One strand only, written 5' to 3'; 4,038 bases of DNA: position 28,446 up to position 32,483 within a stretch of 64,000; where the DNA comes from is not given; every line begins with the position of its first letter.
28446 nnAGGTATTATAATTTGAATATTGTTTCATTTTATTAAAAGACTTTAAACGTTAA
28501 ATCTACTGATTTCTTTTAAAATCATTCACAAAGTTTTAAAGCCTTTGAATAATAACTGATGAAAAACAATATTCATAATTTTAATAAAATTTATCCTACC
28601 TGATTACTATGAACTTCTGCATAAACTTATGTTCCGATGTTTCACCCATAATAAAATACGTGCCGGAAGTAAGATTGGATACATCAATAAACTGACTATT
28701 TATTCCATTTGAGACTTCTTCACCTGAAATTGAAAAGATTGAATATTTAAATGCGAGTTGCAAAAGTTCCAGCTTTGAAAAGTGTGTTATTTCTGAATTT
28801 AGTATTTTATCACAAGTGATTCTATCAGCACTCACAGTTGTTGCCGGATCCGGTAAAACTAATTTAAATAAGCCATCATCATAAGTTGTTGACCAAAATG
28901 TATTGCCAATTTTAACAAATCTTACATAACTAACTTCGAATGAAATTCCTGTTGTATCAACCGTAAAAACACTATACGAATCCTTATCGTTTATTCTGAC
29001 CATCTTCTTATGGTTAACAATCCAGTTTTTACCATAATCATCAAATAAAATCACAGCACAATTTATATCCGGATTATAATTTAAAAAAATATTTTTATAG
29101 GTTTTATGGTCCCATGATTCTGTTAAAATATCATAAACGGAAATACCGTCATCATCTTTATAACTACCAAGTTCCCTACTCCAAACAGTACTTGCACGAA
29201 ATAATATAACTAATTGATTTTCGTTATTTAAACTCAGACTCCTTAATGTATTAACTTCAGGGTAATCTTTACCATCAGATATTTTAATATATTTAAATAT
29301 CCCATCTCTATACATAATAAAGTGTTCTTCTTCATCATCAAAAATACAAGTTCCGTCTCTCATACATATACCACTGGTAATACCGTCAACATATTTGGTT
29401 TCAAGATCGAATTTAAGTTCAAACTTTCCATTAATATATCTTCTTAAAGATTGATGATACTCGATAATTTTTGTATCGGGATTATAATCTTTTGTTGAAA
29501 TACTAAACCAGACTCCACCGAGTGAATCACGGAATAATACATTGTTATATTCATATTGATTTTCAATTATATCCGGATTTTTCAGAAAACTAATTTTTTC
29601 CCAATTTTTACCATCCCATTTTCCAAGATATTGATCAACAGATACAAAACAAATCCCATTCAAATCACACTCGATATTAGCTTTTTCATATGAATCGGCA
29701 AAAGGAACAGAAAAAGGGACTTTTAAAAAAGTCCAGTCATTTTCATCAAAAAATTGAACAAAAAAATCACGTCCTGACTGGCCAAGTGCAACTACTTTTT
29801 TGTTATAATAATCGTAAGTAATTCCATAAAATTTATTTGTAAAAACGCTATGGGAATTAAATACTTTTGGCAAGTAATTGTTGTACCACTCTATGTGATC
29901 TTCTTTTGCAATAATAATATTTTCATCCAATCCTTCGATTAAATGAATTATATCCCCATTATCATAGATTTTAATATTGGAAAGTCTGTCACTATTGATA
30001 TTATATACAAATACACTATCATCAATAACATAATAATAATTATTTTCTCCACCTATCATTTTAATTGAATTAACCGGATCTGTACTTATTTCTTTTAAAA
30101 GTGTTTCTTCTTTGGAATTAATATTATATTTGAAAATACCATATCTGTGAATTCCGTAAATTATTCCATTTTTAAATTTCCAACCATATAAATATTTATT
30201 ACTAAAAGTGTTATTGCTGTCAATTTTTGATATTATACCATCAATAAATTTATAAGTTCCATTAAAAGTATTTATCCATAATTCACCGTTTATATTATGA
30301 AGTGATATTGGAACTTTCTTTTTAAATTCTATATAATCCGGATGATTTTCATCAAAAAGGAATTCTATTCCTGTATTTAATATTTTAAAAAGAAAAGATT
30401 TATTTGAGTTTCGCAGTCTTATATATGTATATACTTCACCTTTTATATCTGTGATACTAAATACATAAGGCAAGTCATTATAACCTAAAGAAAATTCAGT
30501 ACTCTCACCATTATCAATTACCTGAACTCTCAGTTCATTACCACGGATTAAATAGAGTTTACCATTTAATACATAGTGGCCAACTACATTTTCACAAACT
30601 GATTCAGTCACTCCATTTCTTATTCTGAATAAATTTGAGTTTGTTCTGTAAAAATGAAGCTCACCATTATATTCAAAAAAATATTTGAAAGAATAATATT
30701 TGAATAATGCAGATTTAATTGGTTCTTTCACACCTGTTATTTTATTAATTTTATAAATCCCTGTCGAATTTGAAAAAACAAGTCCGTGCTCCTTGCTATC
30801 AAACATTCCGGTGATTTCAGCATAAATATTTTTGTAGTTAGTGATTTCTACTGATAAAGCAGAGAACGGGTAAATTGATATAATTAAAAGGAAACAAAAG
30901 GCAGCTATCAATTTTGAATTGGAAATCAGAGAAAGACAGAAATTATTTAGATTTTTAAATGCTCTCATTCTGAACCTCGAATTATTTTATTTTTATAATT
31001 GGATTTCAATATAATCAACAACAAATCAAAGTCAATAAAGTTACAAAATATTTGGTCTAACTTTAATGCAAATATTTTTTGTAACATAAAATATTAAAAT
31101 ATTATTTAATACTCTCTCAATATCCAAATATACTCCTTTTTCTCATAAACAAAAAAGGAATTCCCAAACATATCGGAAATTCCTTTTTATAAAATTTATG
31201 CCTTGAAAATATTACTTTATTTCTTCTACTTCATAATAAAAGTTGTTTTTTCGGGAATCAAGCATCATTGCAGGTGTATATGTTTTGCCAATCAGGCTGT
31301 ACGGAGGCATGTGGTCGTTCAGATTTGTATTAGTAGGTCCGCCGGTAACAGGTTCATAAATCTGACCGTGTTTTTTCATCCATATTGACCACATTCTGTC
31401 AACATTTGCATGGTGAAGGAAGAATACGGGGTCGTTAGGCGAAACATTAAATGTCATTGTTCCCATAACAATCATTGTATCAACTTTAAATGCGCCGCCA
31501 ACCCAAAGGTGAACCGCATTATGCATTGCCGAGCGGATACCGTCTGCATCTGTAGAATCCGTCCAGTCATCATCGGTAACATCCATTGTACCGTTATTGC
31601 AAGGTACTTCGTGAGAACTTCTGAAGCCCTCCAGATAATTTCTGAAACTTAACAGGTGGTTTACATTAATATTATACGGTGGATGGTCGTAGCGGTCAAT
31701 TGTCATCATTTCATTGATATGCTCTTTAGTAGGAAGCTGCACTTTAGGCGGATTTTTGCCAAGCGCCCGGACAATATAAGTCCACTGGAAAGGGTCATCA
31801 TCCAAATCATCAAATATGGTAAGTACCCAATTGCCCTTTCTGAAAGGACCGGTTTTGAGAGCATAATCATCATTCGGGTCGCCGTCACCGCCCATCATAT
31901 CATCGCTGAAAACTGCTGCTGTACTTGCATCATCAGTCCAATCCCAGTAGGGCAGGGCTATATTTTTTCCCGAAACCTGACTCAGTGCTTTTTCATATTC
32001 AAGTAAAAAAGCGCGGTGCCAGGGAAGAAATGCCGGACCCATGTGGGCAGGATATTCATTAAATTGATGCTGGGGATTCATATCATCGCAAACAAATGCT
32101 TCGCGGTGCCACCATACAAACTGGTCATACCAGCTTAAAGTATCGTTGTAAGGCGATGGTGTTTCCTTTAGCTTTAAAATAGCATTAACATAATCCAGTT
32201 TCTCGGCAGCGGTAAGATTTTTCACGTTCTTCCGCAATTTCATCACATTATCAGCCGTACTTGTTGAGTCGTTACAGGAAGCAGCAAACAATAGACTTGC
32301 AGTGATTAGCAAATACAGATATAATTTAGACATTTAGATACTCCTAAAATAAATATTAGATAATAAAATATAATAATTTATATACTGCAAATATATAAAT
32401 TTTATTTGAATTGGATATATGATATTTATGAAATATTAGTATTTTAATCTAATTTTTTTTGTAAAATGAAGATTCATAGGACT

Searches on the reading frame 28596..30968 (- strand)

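Call 103: search_protein_families(library=pfam, proteins=[window:28596-30968:-], max_evalue=0.00001)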
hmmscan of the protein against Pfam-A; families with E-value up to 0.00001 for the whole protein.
window:28596-30968:- (790 aa): 1 family
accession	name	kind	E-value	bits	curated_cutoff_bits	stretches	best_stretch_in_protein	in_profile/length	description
PF18962.6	Por_Secre_tail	-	1.1e-06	29.3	27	1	740-788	22-75/75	Secretion system C-terminal sorting domain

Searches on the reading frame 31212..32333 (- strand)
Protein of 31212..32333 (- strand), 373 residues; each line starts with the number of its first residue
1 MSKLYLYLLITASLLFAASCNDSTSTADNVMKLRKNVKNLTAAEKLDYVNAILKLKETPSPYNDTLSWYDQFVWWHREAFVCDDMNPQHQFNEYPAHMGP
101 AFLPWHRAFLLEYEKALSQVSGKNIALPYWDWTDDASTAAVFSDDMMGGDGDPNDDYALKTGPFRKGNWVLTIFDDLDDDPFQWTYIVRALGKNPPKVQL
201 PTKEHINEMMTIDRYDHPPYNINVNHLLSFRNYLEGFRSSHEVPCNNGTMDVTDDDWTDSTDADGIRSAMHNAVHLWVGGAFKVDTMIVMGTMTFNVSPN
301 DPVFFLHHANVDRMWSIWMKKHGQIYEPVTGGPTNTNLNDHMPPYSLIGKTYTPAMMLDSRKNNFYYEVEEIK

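Call 36: search_protein_families(library=pfam, proteins=[window:31212-32333:-], max_evalue=0.00001)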
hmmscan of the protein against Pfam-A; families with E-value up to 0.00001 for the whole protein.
window:31212-32333:- (373 aa): 1 family
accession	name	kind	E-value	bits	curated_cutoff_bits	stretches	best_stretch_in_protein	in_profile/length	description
PF00264.25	Tyrosinase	-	8.2e-44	151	22.6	1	69-320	4-213/214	Common central domain of tyrosinase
